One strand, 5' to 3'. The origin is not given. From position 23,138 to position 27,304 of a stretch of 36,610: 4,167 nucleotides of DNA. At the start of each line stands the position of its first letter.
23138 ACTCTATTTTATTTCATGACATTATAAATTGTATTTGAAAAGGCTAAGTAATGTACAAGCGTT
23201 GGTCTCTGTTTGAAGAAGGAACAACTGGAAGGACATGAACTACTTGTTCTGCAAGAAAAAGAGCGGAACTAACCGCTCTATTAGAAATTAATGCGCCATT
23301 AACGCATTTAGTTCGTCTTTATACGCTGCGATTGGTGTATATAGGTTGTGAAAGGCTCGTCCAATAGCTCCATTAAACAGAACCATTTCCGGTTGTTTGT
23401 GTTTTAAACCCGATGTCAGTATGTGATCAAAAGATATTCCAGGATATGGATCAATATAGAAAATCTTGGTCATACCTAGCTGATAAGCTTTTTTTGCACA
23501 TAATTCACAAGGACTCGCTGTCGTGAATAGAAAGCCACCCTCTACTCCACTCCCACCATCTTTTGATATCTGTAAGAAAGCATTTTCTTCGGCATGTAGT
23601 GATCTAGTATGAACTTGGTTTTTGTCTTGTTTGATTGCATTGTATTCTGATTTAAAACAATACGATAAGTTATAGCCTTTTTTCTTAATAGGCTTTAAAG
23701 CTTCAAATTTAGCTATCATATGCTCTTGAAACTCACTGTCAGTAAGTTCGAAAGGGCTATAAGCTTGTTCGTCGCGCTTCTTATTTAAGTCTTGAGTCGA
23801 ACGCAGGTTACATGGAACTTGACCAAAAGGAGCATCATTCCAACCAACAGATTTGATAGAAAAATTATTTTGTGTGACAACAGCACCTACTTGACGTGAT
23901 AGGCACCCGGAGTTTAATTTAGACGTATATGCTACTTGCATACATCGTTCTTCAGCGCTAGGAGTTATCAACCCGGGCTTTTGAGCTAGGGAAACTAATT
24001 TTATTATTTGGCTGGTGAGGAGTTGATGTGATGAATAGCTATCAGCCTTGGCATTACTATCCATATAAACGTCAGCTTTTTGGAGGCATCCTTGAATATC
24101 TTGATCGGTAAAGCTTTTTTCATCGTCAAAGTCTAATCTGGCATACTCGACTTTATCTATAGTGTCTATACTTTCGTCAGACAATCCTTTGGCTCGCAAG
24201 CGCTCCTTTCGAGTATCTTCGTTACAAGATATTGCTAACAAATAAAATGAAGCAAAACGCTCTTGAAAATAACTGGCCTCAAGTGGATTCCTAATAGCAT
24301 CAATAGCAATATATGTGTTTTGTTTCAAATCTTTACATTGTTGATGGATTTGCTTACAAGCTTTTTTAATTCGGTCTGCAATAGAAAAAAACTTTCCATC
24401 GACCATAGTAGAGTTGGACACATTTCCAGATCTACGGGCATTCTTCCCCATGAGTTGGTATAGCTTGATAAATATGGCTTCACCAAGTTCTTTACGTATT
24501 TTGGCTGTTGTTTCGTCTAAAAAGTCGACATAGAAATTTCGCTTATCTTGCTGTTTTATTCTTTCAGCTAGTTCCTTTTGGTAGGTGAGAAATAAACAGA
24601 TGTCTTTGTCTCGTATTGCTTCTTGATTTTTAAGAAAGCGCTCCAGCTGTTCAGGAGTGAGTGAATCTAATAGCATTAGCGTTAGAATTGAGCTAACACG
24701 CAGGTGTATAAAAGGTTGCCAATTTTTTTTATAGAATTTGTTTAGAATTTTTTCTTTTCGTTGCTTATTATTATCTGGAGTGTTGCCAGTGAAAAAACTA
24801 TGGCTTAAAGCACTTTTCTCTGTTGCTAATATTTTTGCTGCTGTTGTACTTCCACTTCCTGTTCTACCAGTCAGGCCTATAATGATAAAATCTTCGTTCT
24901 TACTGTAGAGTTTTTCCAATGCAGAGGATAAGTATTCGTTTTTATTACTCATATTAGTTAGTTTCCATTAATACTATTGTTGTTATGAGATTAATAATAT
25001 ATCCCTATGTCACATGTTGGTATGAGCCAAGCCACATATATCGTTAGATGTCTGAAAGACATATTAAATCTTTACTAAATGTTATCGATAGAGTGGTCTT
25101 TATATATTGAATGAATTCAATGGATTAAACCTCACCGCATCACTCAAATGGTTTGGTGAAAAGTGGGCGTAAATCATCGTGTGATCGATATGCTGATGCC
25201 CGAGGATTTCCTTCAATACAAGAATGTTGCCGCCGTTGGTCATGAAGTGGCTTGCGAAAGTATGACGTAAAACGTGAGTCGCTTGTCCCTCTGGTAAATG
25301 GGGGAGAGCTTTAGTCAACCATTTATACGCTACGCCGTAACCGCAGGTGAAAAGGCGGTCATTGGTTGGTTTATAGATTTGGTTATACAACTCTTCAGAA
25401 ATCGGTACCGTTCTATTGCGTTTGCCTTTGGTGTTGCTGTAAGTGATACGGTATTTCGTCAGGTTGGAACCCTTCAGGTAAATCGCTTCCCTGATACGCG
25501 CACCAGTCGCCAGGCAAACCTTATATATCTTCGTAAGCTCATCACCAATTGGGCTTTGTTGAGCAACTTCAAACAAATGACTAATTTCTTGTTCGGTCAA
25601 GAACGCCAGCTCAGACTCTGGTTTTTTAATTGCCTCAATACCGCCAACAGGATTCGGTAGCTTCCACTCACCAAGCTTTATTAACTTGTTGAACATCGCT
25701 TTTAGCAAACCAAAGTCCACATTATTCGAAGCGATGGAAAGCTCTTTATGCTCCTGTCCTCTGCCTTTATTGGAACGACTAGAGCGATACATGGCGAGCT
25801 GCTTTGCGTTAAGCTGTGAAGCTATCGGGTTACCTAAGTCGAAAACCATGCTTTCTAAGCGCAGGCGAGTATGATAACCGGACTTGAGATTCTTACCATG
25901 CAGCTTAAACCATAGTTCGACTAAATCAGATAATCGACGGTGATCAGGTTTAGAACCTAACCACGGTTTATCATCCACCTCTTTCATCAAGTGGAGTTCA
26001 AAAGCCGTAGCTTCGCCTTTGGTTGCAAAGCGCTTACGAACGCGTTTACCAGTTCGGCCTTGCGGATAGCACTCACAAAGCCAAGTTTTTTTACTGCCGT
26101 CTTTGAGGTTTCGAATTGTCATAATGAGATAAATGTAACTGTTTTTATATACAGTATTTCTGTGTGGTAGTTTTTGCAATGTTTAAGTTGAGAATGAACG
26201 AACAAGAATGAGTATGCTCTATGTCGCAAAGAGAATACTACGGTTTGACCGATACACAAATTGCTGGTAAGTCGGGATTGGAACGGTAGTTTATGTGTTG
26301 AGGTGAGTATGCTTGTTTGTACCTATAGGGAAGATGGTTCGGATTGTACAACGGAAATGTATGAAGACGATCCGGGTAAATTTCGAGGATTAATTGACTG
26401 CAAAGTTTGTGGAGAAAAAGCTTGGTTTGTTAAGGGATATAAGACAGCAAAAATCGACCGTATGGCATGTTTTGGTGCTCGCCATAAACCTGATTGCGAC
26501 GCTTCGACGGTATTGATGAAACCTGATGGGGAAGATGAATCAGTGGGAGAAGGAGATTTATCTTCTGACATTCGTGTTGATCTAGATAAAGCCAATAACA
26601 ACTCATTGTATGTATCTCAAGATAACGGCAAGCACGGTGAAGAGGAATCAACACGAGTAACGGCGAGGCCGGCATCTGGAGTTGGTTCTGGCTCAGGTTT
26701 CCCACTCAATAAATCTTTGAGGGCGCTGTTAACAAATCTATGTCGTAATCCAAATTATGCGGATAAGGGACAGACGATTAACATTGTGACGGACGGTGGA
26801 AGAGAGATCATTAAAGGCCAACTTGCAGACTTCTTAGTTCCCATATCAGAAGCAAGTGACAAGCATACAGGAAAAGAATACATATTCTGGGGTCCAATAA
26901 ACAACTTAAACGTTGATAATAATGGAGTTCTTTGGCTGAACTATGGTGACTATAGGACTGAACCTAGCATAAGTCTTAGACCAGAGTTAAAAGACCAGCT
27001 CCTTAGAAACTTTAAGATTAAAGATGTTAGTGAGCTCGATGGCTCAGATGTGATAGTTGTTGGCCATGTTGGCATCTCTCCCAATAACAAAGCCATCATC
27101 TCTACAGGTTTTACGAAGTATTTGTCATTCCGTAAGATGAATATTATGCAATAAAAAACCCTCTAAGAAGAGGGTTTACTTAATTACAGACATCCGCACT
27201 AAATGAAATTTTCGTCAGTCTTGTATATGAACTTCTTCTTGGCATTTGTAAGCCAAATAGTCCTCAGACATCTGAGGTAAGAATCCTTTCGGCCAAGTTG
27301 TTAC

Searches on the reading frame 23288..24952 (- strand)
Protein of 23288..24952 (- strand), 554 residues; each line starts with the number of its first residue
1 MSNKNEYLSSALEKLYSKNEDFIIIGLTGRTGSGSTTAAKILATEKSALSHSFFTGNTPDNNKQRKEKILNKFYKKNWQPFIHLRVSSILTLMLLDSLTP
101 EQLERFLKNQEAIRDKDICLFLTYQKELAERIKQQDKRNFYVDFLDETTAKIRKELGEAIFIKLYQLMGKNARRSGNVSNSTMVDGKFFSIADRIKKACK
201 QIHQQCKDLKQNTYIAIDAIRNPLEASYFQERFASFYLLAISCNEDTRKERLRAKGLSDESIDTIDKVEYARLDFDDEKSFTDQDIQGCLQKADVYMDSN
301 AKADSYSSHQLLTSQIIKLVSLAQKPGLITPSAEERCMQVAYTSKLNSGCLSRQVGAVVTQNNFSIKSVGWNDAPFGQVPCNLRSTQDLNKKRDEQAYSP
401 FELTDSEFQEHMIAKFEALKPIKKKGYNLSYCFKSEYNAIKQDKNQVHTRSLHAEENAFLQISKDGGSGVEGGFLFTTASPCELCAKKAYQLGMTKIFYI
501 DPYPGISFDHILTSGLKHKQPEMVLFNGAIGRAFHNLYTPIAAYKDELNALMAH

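Call 3: search_protein_families(library=pfam, proteins=[window:23288-24952:-], max_evalue=0.1)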
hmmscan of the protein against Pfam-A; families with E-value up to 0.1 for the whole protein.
window:23288-24952:- (554 aa): 6 families
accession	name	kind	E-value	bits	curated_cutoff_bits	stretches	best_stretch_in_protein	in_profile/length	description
PF00383.29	dCMP_cyt_deam_1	-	2.5e-13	50.2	25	1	333-499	3-100/102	Cytidine and deoxycytidylate deaminase zinc-binding region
PF13238.12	AAA_18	-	2.6e-07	31.6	29.4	1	193-269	54-125/128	AAA domain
PF14437.12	MafB19-deam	-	0.0015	18.8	27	1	438-499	41-99/142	MafB19-like deaminase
PF14439.12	Bd3614-deam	-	0.0047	17.3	38.5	1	449-505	32-94/113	Bd3614-like deaminase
PF00931.28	NB-ARC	-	0.041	13.6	23.5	0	10-53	7-49/248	NB-ARC domain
PF08210.17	APOBEC_N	-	0.077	13.5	25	0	427-492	18-88/170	APOBEC-like N-terminal domain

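Call 4: search_protein_families(library=ncbifam, proteins=[window:23288-24952:-], max_evalue=0.1)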
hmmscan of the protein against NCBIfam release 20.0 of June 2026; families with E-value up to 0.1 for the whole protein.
window:23288-24952:- (554 aa): 3 families
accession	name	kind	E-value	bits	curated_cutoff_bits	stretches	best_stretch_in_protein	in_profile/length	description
NF041025.1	antiphage_deaminase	equivalog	7.1e-113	377.8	400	1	22-545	1-437/437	anti-phage dCTP deaminase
TIGR02571.1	ComEB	equivalog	2.3e-08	34.1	219.45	1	449-504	65-119/151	ComE operon protein 2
TIGR00400.1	mgtE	equivalog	0.029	13.2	232.75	1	62-137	67-141/450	magnesium transporter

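Call 5: search_protein_families(library=padloc, proteins=[window:23288-24952:-], max_evalue=0.1)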
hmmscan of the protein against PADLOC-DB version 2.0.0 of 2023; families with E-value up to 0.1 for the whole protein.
window:23288-24952:- (554 aa): 1 family
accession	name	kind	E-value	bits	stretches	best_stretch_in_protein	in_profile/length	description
PDLC02373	dCTPase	-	2.2e-130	434.5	1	11-547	143-526/630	-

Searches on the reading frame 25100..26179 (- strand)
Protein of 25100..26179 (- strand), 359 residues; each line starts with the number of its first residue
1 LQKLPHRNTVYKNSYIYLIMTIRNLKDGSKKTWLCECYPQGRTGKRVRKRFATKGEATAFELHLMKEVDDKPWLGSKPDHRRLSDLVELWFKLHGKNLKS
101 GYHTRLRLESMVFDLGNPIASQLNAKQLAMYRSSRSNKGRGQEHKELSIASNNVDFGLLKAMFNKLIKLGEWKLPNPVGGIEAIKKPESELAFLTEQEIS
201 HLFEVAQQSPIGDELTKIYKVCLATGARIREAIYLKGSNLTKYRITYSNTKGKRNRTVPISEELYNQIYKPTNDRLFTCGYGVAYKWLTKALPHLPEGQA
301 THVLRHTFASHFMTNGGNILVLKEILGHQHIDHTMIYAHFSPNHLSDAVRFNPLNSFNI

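Call 3: search_protein_families(library=pfam, proteins=[window:25100-26179:-], max_evalue=0.1)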
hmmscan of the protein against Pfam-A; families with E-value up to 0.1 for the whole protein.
window:25100-26179:- (359 aa): 2 families
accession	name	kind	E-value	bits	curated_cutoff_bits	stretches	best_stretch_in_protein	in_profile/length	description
PF24624.1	Int_N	-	4.6e-29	101.5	27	1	79-185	1-100/100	Phage integrase, N-terminal domain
PF00589.27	Phage_integrase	-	1.6e-19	70.8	27.1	2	301-343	129-171/172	Phage integrase family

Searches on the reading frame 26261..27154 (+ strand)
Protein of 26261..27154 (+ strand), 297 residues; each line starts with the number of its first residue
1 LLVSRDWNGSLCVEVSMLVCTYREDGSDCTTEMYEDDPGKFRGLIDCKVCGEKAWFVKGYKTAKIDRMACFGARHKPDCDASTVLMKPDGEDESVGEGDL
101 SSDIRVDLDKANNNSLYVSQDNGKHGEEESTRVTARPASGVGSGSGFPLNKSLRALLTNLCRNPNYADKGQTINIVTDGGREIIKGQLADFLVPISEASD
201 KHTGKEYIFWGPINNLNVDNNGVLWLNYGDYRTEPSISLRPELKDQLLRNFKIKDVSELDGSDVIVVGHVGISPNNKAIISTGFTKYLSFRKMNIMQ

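Call 3: search_protein_families(library=pfam, proteins=[window:26261-27154:+], max_evalue=0.1)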
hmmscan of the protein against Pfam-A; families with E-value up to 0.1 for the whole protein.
window:26261-27154:+ (297 aa): 1 family
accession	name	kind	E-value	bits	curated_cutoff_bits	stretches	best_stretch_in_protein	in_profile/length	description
PF13408.12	Zn_ribbon_recom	-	0.017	16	25.3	1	41-84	2-44/58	Recombinase zinc beta ribbon domain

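Call 4: search_protein_families(library=ncbifam, proteins=[window:26261-27154:+], max_evalue=0.1)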
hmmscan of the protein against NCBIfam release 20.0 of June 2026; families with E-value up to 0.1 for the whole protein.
window:26261-27154:+ (297 aa): 0 families

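Call 5: search_protein_families(library=padloc, proteins=[window:26261-27154:+], max_evalue=0.1)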
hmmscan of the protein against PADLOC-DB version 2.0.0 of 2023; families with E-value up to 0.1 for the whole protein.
window:26261-27154:+ (297 aa): 0 families

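Call 70: search_protein_families(library=phrogs, proteins=[window:26261-27154:+], max_evalue=0.001)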
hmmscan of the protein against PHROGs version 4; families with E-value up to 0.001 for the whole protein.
window:26261-27154:+ (297 aa): 0 families
